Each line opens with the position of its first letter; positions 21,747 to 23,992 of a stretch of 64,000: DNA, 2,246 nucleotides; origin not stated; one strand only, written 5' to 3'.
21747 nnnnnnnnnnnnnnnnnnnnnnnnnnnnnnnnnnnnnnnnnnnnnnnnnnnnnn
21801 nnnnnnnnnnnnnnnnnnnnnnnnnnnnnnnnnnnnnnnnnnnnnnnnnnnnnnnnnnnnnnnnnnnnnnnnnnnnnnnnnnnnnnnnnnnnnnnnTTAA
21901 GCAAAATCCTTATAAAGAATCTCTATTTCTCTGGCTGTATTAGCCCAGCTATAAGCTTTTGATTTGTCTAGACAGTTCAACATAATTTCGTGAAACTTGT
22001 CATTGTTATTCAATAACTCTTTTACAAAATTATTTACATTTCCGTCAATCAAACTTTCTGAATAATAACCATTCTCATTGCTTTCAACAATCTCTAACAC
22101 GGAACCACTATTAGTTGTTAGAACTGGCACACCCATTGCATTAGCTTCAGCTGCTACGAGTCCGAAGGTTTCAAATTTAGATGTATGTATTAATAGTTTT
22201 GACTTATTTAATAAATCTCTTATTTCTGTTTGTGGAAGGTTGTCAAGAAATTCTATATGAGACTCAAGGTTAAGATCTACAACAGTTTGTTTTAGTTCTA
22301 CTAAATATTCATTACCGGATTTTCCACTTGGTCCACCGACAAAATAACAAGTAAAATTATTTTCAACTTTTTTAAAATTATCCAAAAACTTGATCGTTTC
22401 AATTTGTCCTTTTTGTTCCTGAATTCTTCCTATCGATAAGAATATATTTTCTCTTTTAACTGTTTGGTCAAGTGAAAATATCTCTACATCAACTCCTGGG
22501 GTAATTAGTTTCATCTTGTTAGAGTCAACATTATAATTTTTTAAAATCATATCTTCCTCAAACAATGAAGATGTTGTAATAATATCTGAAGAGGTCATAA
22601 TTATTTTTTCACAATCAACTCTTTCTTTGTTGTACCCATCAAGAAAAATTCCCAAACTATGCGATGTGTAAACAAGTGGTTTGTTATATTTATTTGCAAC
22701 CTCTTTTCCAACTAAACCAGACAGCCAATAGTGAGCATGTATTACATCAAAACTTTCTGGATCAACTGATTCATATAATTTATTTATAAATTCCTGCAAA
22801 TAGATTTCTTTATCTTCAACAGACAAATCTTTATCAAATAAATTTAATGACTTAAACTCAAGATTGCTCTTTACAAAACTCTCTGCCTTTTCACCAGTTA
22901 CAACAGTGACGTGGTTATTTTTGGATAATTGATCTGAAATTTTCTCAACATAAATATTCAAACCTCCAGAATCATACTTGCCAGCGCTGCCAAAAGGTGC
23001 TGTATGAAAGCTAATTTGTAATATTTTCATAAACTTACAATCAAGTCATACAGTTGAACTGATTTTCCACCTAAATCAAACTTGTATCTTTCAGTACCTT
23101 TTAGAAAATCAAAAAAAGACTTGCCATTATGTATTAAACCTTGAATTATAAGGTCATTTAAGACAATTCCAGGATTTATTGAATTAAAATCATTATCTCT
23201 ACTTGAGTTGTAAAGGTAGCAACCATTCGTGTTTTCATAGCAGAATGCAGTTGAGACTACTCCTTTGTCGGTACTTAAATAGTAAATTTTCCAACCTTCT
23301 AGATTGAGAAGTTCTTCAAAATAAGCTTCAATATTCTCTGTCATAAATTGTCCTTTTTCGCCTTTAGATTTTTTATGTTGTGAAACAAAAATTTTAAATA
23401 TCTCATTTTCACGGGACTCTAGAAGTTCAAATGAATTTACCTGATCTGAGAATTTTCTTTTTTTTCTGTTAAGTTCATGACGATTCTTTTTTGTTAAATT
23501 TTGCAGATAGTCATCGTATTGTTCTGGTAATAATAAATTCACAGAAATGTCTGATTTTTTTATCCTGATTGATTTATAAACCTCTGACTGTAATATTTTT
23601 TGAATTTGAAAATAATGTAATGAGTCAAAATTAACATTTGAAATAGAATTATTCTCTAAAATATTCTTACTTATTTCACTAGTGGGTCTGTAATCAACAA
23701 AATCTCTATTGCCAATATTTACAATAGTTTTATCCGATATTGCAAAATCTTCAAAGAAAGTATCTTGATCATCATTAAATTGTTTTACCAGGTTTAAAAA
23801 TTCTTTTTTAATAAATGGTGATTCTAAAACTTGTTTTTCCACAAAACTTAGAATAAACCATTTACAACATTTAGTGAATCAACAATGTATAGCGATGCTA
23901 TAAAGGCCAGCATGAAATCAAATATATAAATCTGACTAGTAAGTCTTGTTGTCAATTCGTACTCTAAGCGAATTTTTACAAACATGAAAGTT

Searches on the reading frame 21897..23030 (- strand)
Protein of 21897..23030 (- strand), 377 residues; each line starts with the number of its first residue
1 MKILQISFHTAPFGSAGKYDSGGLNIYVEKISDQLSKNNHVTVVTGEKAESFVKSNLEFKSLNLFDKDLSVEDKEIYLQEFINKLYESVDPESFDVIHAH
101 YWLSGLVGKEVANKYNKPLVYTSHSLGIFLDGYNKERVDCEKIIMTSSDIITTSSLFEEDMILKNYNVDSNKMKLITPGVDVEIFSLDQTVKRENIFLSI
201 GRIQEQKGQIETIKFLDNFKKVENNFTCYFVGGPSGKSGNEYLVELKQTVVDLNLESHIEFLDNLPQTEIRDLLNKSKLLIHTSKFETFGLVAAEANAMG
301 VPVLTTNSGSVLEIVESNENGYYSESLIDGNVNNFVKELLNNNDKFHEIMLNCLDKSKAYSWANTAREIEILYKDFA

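Call 9: search_protein_families(library=ncbifam, proteins=[window:21897-23030:-], max_evalue=0.001)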
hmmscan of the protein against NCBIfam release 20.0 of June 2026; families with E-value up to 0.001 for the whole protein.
window:21897-23030:- (377 aa): 29 families (the best 25 are shown)
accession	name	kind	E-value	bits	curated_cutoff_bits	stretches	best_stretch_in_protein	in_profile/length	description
TIGR03449.1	mycothiol_MshA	equivalog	1.2e-47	162.7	462.5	1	3-375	2-402/406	D-inositol-3-phosphate glycosyltransferase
NF041010.1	glycosy_Agl16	equivalog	1.1e-26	93.5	575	1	111-375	99-350/352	glycosylation protein Agl16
TIGR02149.1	glgA_Coryne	subfamily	2e-26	93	302.4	1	22-369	16-383/391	glycogen synthase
TIGR03999.1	thiol_BshA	equivalog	3.1e-25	88.9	273.7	1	68-375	59-372/375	N-acetyl-alpha-D-glucosaminyl L-malate synthase BshA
TIGR02472.1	sucr_P_syn_N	equivalog_domain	3.4e-21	75.6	576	2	276-365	340-430/439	sucrose-phosphate synthase, putative, glycosyltransferase domain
NF041876.1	EPS_EpsE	equivalog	1.2e-18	67.6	400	1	170-348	185-367/389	exopolysaccharide biosynthesis GT4 family glycosyltransferase EpsE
TIGR04047.1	MSMEG_0565_glyc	hypoth_equivalog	1.5e-17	63.8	259.85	1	76-373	70-371/373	MSMEG_0565 family glycosyltransferase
NF038255.1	exopoly_VpsD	equivalog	3.7e-16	59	300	1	140-336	145-344/381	VpsD family glycosyltransferase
NF047880.1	glyco_SdgA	exception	3.4e-15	55.6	800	1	176-363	296-477/488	serine-aspartate repeat adhesin O-glycosyltransferase SdgA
NF038229.1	Glyco4_Geo_Pelo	equivalog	5.5e-15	55.2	400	1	82-322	47-283/338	GPMC system family 4 glycosyltransferase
NF007396.0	PRK09922.1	equivalog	1.4e-13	50.5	385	1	133-342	123-323/361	lipopolysaccharide 1,6-galactosyltransferase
NF038295.1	EPS_HpsP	equivalog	1e-12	47.8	550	1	192-375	205-386/388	hormogonium polysaccharide biosynthesis glycosyltransferase HpsP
NF053787.1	GlcN_PG_synth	equivalog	1.4e-12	47.1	480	1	265-373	250-356/361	N-acetylglucosaminyl phosphatidylglycerol synthase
NF047684.1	TeichurnBiosyTuaC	equivalog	5.1e-12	45.4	550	1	93-374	108-387/391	teichuronic acid biosynthesis protein TuaC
NF046085.1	XrtY_assoc_Gly1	equivalog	1.3e-11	44.1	400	1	93-350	97-357/387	XrtY-associated glycosyltransferase XYAG1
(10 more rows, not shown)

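Call 82: search_protein_families(library=pfam, proteins=[window:21897-23030:-], max_evalue=0.01)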
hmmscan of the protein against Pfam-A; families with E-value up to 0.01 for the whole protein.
window:21897-23030:- (377 aa): 7 families
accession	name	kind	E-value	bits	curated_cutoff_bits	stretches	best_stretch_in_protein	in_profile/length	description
PF00534.26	Glycos_transf_1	-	4e-28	98.5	26.4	1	192-345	13-161/172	Glycosyl transferases group 1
PF13692.12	Glyco_trans_1_4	-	4.1e-19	69.7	27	1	195-338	2-135/142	Glycosyl transferases group 1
PF13439.12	Glyco_transf_4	-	7.6e-19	68.8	28.5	1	22-183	2-169/170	Glycosyltransferase Family 4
PF20706.3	GT4-conflict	-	3.5e-10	39.9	26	1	170-309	171-315/385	Family 4 Glycosyltransferase in conflict systems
PF13579.12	Glyco_trans_4_4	-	2e-09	38.4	29.7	1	22-179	1-158/158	Glycosyl transferase 4-like domain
PF13477.12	Glyco_trans_4_2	-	5.5e-09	36.7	23.4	1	25-131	10-114/139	Glycosyl transferase 4-like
PF08323.17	Glyco_transf_5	-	0.0012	19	22.7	0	83-127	119-169/239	Starch synthase catalytic domain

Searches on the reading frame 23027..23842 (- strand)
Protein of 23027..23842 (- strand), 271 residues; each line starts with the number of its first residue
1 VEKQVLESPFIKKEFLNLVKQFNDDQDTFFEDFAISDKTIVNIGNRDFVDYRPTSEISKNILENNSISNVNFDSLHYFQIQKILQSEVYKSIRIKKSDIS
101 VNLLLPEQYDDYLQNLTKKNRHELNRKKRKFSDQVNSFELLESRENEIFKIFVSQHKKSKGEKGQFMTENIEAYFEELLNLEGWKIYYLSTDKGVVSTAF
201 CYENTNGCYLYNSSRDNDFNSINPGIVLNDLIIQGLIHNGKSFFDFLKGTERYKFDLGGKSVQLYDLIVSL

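Call 82: search_protein_families(library=pfam, proteins=[window:23027-23842:-], max_evalue=0.01)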
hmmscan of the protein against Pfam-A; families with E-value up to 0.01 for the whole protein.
window:23027-23842:- (271 aa): 2 families
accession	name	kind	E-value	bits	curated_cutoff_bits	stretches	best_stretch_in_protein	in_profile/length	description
PF13480.13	Acetyltransf_6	-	1.9e-15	57.7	22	1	118-254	1-142/143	Acetyltransferase (GNAT) domain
PF04339.18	FemAB_like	-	0.0038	16.9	27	1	107-204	170-270/369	Peptidogalycan biosysnthesis/recognition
